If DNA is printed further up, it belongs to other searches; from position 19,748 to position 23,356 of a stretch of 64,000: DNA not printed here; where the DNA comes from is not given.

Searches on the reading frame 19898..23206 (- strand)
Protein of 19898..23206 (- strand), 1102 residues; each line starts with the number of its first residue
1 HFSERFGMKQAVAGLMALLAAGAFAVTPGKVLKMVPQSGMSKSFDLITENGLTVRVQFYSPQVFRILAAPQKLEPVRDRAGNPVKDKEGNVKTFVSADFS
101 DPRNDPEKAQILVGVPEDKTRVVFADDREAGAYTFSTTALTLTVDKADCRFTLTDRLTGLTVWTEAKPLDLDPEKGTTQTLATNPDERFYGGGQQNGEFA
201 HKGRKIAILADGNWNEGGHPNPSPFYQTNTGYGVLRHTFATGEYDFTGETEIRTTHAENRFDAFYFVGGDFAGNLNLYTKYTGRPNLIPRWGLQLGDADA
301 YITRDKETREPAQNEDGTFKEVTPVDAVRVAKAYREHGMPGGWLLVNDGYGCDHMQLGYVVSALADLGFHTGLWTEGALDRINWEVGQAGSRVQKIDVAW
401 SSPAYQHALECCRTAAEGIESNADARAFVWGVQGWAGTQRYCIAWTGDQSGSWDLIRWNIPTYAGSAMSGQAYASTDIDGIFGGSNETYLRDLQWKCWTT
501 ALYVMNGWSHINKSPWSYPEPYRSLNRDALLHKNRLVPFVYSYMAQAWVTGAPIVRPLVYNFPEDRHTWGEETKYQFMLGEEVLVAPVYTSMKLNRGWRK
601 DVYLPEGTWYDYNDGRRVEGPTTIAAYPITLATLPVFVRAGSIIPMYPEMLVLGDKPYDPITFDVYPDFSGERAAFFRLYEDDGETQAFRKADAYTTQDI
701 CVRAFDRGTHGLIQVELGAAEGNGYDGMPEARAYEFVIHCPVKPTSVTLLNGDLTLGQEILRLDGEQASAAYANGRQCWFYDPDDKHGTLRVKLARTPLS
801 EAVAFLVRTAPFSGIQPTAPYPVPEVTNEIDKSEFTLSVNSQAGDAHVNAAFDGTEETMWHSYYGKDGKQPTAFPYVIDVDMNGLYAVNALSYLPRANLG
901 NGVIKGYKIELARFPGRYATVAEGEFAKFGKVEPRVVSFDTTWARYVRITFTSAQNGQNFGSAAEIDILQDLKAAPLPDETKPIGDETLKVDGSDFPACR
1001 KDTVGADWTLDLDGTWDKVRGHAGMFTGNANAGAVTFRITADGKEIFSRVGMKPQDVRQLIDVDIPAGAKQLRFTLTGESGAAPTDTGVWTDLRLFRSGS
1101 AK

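Call 10: search_protein_families(library=pfam, proteins=[window:19898-23206:-])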
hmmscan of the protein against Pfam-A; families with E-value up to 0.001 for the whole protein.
window:19898-23206:- (1102 aa): 7 families
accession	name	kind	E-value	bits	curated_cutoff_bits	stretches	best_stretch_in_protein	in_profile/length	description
PF21365.3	Glyco_hydro_31_3rd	-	4.1e-24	85.3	24.4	1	551-644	1-87/87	Glycosyl hydrolase family 31 C-terminal domain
PF01055.32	Glyco_hydro_31_2nd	-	2.4e-19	70.3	23.5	1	413-542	196-327/328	Glycosyl hydrolases family 31 TIM-barrel domain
PF00754.31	F5_F8_type_C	-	2e-16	60.7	28.2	1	839-966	4-127/127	F5/8 type C domain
PF17137.9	DUF5110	-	8.8e-13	48.6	27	1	660-740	1-70/71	Domain of unknown function (DUF5110)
PF08305.17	NPCBM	-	4.3e-11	43.4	23.9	1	1003-1095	45-136/137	NPCBM/NEW2 domain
PF13802.12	Gal_mutarotas_2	-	5e-11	43.6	27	1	53-245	1-184/184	Glycosyl hydrolase 31 N-terminal galactose mutarotase-like domain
PF22633.2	F5_F8_type_C_2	-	2.8e-05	25.1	27.8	1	851-949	2-91/91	NedA-like, galactose-binding domain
